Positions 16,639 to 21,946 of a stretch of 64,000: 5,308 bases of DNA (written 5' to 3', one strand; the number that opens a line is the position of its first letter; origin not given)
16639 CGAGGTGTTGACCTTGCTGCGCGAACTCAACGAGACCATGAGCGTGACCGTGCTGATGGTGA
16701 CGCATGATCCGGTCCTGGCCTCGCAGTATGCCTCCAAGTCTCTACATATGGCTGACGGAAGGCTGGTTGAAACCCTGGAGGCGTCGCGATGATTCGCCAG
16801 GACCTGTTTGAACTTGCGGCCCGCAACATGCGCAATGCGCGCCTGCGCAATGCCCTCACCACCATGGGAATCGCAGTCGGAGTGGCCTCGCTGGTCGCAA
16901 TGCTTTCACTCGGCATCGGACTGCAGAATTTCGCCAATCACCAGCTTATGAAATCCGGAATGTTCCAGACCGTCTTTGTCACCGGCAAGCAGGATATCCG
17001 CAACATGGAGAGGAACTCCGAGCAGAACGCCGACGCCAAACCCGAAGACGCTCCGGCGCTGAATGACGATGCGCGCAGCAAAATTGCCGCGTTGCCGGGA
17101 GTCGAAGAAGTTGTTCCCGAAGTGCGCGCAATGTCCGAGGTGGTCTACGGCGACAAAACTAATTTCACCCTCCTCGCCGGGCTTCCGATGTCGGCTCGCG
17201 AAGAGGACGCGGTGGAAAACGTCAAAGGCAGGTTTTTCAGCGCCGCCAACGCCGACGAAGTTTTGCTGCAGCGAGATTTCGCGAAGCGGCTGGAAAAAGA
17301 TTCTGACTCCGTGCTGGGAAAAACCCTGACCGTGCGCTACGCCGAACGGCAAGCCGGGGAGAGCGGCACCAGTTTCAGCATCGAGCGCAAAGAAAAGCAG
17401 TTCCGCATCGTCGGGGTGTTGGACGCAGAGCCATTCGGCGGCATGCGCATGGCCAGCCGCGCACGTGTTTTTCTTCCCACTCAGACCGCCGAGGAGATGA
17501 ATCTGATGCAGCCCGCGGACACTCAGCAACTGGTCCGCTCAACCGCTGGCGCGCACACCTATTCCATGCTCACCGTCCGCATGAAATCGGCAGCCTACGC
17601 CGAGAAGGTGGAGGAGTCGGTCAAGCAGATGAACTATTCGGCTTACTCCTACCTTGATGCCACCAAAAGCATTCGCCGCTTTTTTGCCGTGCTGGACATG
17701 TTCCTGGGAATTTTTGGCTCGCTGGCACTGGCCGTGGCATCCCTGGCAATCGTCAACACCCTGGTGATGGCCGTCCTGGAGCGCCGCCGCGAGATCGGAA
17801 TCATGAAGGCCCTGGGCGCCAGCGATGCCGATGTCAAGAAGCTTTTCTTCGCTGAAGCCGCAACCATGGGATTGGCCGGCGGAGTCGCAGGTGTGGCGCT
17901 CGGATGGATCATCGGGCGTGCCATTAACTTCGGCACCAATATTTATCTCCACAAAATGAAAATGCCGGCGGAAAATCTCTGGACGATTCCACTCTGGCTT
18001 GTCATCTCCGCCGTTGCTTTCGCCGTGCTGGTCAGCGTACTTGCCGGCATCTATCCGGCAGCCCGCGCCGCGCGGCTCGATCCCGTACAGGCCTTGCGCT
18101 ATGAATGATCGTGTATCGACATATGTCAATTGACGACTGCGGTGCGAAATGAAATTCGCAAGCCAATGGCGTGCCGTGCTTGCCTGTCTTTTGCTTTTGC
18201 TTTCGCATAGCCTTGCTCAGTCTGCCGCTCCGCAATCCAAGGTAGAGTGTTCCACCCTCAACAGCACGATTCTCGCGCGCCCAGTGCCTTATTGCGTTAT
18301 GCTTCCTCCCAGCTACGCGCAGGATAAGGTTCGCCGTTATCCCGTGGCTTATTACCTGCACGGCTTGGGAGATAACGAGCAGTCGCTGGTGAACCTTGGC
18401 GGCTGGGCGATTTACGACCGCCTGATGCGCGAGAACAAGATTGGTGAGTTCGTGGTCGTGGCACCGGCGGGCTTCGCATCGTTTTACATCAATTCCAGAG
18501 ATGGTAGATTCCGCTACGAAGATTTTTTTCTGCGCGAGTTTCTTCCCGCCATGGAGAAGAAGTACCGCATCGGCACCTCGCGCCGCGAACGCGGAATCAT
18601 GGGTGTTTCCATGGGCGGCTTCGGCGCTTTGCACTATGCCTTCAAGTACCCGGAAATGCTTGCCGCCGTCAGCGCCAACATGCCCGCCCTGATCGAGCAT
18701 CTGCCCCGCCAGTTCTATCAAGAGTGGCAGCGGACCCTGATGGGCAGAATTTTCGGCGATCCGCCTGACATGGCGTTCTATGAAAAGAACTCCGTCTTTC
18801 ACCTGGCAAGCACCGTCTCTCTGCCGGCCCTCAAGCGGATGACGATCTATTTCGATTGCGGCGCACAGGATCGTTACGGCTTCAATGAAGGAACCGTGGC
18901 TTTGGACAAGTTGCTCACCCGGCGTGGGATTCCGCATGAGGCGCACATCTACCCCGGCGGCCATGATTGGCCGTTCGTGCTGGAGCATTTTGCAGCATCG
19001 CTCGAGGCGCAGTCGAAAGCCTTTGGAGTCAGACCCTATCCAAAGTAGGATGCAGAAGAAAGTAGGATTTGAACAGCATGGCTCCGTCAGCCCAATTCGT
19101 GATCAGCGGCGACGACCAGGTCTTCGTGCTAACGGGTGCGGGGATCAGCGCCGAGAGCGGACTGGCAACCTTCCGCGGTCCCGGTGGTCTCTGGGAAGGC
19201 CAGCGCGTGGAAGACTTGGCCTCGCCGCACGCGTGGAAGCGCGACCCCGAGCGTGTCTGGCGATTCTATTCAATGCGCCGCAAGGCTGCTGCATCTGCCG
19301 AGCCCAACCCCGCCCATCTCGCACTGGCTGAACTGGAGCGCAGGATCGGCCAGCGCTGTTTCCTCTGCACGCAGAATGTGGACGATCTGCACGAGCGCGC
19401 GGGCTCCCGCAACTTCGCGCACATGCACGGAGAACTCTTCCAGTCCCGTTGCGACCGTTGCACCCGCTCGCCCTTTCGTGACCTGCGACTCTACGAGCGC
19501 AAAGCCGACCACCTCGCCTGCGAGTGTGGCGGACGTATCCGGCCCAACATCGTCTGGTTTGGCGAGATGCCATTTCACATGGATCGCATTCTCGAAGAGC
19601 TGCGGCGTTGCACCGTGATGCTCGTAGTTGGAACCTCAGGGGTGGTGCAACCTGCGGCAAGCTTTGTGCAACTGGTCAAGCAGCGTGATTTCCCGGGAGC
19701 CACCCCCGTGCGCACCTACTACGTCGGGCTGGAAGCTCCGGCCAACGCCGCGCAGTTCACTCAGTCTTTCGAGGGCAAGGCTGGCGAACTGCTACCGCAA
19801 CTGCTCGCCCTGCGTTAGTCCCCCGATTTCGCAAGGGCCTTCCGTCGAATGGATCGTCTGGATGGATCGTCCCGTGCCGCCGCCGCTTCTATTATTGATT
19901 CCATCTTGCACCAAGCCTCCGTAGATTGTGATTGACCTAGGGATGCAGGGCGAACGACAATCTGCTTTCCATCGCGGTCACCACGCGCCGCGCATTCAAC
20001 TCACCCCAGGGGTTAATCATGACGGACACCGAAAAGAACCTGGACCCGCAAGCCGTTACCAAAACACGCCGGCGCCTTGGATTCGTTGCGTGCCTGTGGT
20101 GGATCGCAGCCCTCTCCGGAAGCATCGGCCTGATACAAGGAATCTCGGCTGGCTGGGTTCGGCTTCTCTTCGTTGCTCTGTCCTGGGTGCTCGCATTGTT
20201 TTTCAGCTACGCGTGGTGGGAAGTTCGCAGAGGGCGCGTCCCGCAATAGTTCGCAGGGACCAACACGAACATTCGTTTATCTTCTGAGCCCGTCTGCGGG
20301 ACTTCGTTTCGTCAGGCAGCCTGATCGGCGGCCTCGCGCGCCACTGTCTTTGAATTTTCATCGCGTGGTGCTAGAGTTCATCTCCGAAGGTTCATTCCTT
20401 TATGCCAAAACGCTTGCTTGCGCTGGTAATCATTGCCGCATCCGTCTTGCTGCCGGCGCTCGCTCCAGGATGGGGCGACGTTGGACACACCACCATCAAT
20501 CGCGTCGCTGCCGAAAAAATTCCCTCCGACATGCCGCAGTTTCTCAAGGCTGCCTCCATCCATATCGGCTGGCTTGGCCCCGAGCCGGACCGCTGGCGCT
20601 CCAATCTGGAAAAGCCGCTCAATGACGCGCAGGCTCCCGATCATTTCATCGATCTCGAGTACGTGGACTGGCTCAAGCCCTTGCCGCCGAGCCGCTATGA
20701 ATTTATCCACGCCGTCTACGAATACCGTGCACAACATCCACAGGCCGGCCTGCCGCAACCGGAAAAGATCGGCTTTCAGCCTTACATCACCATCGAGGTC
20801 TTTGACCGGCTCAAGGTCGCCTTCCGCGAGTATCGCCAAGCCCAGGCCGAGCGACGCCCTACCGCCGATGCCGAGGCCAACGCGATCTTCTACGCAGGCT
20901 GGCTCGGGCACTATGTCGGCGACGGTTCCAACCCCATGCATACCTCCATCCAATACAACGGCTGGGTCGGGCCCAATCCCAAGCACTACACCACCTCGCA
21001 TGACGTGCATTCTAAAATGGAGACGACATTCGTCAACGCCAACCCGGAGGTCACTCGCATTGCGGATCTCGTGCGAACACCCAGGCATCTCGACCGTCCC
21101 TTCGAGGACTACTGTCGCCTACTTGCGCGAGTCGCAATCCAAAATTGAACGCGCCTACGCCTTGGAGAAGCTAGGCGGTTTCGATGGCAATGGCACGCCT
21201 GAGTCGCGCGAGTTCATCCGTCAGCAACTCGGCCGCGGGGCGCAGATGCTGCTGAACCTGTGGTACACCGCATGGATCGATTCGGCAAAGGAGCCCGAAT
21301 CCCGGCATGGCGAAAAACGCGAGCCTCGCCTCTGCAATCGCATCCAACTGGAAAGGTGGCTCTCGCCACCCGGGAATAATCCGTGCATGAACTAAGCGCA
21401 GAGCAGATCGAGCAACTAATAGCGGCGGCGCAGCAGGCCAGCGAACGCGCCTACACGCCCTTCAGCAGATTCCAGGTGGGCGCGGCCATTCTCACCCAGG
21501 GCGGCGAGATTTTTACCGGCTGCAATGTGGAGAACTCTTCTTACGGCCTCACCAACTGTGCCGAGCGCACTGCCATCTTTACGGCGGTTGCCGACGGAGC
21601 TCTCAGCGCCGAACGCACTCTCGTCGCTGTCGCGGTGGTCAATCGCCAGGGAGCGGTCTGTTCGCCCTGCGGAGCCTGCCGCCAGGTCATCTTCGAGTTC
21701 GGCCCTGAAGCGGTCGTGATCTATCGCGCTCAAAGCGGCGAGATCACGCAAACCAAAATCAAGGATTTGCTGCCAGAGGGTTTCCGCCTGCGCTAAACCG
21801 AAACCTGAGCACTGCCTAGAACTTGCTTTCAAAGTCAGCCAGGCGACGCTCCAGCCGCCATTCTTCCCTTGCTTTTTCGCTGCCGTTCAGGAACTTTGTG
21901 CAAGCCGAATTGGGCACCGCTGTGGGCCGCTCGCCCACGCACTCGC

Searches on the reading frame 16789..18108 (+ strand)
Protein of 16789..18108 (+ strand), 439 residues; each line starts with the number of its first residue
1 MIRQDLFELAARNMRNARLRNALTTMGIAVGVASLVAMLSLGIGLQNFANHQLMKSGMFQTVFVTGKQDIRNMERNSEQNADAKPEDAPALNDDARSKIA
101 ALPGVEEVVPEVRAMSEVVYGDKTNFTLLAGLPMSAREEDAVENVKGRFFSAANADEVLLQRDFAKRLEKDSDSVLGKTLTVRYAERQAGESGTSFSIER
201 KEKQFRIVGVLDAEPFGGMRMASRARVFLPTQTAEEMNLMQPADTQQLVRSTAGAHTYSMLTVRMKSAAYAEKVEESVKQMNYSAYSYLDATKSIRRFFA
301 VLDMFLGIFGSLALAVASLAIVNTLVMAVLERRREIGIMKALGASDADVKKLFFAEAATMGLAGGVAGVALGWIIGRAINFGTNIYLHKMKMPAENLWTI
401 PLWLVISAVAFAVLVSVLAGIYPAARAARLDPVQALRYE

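Call 30: find_encoding_contigs(protein=window:16789-18108:+, flank=10000, max_places=5)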
Protein window:16789-18108:+ (439 aa): no gene with exactly this product is on record in the collection.

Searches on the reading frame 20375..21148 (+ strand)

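Call 22: search_protein_families(library=pfam, proteins=[window:20375-21148:+], max_evalue=0.001)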
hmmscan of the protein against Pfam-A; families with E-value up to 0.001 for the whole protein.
window:20375-21148:+ (257 aa): 1 family
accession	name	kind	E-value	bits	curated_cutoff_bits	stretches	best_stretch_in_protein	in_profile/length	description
PF02265.22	S1-P1_nuclease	-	3.1e-05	24.4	29.5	1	33-202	1-138/258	S1/P1 Nuclease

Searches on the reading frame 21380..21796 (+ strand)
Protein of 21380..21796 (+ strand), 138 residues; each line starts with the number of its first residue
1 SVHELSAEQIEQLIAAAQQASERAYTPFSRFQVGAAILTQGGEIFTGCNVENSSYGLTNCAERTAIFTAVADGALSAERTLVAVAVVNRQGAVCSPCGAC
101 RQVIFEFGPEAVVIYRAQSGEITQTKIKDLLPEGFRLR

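Call 22: search_protein_families(library=pfam, proteins=[window:21380-21796:+], max_evalue=0.001)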
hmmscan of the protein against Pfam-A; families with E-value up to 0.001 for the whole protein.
window:21380-21796:+ (138 aa): 2 families
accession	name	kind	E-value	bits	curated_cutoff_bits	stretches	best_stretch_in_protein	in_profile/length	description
PF00383.29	dCMP_cyt_deam_1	-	1e-22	80.4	25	1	8-115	2-101/102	Cytidine and deoxycytidylate deaminase zinc-binding region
PF08211.18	dCMP_cyt_deam_2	-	2.2e-07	31.6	25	1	9-93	40-122/130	Cytidine and deoxycytidylate deaminase zinc-binding region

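Call 55: find_encoding_contigs(protein=window:21383-21796:+, flank=2000, max_places=4)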
Protein window:21383-21796:+ (137 aa): no gene with exactly this product is on record in the collection.
